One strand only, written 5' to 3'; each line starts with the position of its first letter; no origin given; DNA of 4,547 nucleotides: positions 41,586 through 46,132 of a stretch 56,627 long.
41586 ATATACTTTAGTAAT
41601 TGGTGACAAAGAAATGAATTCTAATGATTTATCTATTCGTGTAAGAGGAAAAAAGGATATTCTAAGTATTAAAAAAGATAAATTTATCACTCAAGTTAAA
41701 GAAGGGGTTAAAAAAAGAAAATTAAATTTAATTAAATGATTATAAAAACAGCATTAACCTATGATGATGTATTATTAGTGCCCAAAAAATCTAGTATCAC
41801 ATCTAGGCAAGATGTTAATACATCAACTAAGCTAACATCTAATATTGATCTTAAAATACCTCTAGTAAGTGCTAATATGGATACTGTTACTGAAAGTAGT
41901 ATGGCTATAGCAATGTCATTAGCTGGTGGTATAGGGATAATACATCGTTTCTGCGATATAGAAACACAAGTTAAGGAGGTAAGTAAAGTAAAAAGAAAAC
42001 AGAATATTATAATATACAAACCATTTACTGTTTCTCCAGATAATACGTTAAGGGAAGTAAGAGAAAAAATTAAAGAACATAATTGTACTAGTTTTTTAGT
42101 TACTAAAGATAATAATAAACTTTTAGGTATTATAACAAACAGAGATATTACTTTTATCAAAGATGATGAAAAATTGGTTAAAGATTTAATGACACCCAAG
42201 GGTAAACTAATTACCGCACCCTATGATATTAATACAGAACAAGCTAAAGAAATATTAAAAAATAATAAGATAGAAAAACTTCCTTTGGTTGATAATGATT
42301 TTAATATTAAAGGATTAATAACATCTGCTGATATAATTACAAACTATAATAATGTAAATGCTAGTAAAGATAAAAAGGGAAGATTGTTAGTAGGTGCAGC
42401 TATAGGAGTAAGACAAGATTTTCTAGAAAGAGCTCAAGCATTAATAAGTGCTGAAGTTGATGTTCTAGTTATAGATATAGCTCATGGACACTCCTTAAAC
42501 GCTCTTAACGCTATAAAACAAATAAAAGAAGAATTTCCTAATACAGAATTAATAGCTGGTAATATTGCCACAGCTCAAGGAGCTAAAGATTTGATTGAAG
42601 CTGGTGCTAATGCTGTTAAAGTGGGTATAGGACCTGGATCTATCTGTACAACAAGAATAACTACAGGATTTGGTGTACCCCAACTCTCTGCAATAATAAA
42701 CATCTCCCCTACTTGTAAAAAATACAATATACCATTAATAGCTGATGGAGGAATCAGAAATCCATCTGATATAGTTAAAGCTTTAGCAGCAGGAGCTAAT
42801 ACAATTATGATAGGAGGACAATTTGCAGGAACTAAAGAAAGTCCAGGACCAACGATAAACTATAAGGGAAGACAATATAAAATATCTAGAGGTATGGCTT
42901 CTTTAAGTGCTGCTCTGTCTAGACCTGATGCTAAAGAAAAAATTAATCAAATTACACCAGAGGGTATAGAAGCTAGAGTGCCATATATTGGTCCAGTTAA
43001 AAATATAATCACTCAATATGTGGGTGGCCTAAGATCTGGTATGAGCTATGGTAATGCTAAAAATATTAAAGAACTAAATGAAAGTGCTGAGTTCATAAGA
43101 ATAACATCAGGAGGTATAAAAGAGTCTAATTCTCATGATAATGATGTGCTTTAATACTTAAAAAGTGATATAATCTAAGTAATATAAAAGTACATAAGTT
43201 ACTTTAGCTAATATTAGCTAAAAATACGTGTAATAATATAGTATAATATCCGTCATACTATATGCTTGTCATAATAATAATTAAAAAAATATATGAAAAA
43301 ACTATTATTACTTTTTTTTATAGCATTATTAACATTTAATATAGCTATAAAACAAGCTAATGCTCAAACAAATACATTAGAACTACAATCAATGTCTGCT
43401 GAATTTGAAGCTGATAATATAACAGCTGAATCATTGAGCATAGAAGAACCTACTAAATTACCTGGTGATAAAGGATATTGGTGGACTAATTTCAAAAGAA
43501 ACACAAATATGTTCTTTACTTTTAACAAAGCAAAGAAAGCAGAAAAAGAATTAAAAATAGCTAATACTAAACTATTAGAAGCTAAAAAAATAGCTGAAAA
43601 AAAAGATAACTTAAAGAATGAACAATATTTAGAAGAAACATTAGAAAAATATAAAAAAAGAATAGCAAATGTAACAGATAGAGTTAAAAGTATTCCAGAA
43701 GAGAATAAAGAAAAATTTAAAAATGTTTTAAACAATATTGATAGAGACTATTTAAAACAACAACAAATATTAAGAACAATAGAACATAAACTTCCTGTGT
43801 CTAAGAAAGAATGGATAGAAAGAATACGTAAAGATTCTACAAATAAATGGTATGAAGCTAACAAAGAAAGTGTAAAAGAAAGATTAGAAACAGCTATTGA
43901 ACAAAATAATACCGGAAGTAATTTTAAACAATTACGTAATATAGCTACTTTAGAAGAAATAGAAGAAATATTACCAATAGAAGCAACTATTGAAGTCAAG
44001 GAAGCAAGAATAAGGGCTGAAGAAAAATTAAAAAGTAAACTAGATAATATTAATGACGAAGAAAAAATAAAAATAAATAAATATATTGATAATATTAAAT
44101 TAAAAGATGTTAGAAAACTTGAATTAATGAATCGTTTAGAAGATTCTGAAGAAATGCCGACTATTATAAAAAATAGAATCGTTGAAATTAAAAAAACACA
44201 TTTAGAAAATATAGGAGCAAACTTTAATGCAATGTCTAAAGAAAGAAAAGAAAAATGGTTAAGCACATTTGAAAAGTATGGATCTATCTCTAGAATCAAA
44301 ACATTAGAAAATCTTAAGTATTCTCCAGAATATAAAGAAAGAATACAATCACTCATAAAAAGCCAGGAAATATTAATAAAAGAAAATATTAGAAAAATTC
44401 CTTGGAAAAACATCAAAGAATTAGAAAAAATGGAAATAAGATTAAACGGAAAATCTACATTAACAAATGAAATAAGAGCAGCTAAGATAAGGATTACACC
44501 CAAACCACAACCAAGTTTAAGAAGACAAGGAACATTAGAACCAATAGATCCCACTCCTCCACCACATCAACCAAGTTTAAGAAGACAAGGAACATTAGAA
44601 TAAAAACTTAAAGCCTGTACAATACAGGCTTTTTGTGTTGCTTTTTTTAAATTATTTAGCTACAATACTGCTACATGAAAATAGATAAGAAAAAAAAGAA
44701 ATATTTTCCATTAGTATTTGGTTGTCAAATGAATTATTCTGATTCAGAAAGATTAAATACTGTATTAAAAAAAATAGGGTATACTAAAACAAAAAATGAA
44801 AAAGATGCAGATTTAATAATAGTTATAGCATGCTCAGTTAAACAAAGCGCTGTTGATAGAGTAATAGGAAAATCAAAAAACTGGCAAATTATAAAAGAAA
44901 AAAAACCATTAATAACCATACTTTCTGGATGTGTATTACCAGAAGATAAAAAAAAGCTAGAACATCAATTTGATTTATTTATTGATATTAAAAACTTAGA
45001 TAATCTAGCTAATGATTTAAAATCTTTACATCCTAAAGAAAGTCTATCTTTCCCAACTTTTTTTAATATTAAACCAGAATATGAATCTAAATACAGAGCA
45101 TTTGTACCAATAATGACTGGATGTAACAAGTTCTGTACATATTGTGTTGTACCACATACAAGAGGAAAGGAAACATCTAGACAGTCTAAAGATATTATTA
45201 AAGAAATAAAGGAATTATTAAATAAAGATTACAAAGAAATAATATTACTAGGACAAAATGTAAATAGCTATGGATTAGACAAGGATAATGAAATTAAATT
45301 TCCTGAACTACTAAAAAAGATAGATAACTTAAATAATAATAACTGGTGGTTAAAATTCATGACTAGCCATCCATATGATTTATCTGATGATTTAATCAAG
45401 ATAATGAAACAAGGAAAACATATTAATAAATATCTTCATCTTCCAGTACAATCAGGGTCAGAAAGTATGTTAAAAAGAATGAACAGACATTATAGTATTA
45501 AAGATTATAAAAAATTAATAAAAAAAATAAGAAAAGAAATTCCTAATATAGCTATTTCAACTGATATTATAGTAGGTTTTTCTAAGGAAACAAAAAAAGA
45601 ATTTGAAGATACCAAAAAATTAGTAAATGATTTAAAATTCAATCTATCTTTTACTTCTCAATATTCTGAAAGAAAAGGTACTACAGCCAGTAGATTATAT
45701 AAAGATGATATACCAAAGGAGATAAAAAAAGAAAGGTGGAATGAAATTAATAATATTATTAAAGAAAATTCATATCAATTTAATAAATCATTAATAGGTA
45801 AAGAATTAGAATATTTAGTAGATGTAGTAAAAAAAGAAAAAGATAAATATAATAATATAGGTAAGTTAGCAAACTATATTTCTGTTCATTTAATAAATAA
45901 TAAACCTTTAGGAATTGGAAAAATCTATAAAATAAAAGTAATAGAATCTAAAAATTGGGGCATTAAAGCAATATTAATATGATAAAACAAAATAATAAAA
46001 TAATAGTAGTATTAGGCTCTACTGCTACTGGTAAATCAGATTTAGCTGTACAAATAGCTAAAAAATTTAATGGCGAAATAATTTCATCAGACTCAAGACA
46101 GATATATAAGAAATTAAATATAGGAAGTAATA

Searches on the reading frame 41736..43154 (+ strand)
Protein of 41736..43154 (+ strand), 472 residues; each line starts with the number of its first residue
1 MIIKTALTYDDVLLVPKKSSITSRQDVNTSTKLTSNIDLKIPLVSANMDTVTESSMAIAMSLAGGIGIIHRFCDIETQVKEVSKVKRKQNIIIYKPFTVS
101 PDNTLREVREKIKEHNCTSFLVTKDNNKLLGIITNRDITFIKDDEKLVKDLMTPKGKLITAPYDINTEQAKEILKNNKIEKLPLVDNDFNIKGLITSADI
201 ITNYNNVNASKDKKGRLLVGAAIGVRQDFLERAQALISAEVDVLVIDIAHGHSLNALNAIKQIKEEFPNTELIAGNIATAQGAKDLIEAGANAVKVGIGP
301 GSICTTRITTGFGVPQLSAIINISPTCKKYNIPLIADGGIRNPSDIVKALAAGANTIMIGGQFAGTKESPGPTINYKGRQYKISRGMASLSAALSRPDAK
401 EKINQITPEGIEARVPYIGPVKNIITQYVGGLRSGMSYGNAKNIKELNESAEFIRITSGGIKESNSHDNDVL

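Call 12: search_protein_families(library=ncbifam, proteins=[window:41736-43154:+], max_evalue=0.00001)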
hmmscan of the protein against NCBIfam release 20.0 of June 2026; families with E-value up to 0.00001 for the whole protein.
window:41736-43154:+ (472 aa): 28 families (the best 25 are shown)
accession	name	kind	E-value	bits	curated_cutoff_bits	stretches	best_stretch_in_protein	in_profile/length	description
TIGR01302.1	IMP_dehydrog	equivalog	2e-160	534.6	481.5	1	6-448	1-449/450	IMP dehydrogenase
NF005311.0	PRK06843.1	equivalog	1.7e-107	359.9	779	2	205-468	130-399/404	inosine 5-monophosphate dehydrogenase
NF005869.0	PRK07807.1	equivalog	8e-106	354.9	549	1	5-454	11-462/479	GuaB1 family IMP dehydrogenase-related protein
NF052358.1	GMPRedGuaB1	equivalog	2.8e-105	353.2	675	1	4-453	10-461/479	GMP reductase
TIGR01303.1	IMP_DH_rel_1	equivalog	1.8e-98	330.5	562.75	1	6-452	11-458/475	GuaB1 family IMP dehydrogenase-related protein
NF005493.0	PRK07107.1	equivalog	1.2e-86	291.3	585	1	8-468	11-490/502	IMP dehydrogenase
NF003470.0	PRK05096.1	equivalog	4.4e-66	223.4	397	2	211-457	93-337/347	GMP reductase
TIGR01305.1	GMP_reduct_1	equivalog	1.3e-63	215.1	492.15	2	222-458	101-337/343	GMP reductase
NF003966.0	PRK05458.1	equivalog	9.7e-63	212.4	344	2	214-450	84-312/327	GMP reductase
TIGR01306.1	GMP_reduct_2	equivalog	5.7e-55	187.1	465.65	2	217-449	83-307/321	GMP reductase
TIGR01304.1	IMP_DH_rel_2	equivalog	2.3e-27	96.2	342.1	2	229-448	141-359/365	GuaB3 family IMP dehydrogenase-related protein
TIGR03151.1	enACPred_II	equivalog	6.4e-13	48.6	453.1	0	31-99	2-67/307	enoyl-[acyl-carrier-protein] reductase FabK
NF011449.0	PRK14869.2-5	equivalog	1.1e-10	41.1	411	0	81-158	61-142/451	putative manganese-dependent inorganic diphosphatase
NF041552.1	TF_PrdR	equivalog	6.9e-10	37.9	795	1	89-211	9-133/577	sigma-54 dependent transcriptional regulator PrdR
NF011443.0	PRK14869.1-5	equivalog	2.6e-09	36.1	335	0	141-211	64-132/546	putative manganese-dependent inorganic diphosphatase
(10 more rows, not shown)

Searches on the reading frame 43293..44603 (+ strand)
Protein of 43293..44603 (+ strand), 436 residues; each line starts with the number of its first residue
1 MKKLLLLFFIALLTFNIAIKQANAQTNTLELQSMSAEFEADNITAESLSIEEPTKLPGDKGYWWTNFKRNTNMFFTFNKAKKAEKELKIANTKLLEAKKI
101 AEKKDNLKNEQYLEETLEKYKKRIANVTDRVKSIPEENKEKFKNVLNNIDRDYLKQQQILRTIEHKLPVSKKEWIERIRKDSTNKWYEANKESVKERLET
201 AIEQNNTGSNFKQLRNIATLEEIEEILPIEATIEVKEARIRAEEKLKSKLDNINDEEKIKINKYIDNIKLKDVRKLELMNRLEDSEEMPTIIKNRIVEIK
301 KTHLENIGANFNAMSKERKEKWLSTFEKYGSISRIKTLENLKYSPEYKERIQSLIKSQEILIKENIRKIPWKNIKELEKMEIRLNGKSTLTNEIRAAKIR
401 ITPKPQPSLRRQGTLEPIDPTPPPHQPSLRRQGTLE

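Call 12: search_protein_families(library=ncbifam, proteins=[window:43293-44603:+], max_evalue=0.00001)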
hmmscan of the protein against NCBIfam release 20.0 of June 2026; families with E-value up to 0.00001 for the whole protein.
window:43293-44603:+ (436 aa): 0 families

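Call 31: search_protein_families(library=pfam, proteins=[window:43293-44603:+], max_evalue=0.01)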
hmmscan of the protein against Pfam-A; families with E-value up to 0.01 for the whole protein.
window:43293-44603:+ (436 aa): 1 family
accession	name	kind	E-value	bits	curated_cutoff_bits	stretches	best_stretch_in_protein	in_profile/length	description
PF18915.5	DUF5667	-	8.9e-11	42.5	27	1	56-150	3-93/99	Domain of unknown function (DUF5667)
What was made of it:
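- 43293..44603 (+): Secreted DUF5667 protein gene downstream of copy 3. PF18915, E=8.9e-11 (call 31).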

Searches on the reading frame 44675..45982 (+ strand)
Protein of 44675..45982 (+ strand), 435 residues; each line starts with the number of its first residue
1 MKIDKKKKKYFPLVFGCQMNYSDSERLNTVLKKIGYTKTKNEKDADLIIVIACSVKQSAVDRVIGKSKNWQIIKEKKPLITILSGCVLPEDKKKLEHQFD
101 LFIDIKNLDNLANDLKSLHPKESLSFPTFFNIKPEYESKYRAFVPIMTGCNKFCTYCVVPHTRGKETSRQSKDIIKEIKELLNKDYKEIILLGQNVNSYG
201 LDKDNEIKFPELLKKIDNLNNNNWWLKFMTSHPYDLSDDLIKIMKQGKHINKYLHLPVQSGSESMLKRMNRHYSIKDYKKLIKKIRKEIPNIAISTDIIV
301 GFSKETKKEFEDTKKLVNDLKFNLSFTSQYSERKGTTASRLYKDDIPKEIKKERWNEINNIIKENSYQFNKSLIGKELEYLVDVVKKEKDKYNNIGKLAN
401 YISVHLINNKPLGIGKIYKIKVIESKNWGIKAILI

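Call 12: search_protein_families(library=ncbifam, proteins=[window:44675-45982:+], max_evalue=0.00001)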
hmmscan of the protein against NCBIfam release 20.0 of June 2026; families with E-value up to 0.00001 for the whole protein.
window:44675-45982:+ (435 aa): 13 families
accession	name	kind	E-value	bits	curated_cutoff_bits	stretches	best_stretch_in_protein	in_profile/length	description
TIGR00089.1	TIGR00089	subfamily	2e-121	405.8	251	1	14-430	6-427/429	MiaB/RimO family radical SAM methylthiotransferase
TIGR01574.1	miaB-methiolase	equivalog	3.6e-111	372.3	355.3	1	9-433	1-435/437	tRNA (N6-isopentenyl adenosine(37)-C2)-methylthiotransferase MiaB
NF010916.0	PRK14336.1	equivalog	2.7e-88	296.5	606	1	9-434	3-412/418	tRNA (N6-isopentenyl adenosine(37)-C2)-methylthiotransferase MiaB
TIGR01579.1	MiaB-like-C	equivalog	1.2e-86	291.6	357.05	1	15-422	4-416/416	tRNA (N(6)-L-threonylcarbamoyladenosine(37)-C(2))-methylthiotransferase MtaB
TIGR01125.1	TIGR01125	equivalog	8.9e-80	268.8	356.95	1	14-397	6-391/432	30S ribosomal protein S12 methylthiotransferase RimO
TIGR01578.1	MiaB-like-B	hypoth_equivalog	6.6e-75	252.5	314.7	1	10-432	2-418/421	tRNA (N(6)-L-threonylcarbamoyladenosine(37)-C(2))-methylthiotransferase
TIGR04014.1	B12_SAM_MJ_0865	equivalog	1.4e-19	70.2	360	1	146-329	165-345/434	methyl-coenzyme M reductase glutamine C-methyltransferase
TIGR04013.1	B12_SAM_MJ_1487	hypoth_equivalog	5.9e-18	64.9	251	1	137-320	147-333/382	TIGR04013 family B12-binding domain/radical SAM domain-containing protein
TIGR04479.1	bcpD_PhpK_rSAM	subfamily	1.4e-14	53.3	600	1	148-321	248-410/504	PhpK family radical SAM P-methyltransferase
TIGR04072.2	rSAM_ladder_B12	equivalog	2.1e-09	36.5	360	1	148-326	187-355/443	lipid biosynthesis B12-binding/radical SAM protein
TIGR01212.1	TIGR01212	equivalog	4.1e-08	32.7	180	1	230-354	115-239/302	tRNA modification radical SAM protein MnmL/YtqA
TIGR03471.1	HpnJ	equivalog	8.1e-08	31.6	577.6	1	147-330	203-375/472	hopanoid biosynthesis associated radical SAM protein HpnJ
TIGR02026.1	BchE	equivalog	3.2e-06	26.3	481.35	1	138-373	189-417/497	magnesium-protoporphyrin IX monomethyl ester anaerobic oxidative cyclase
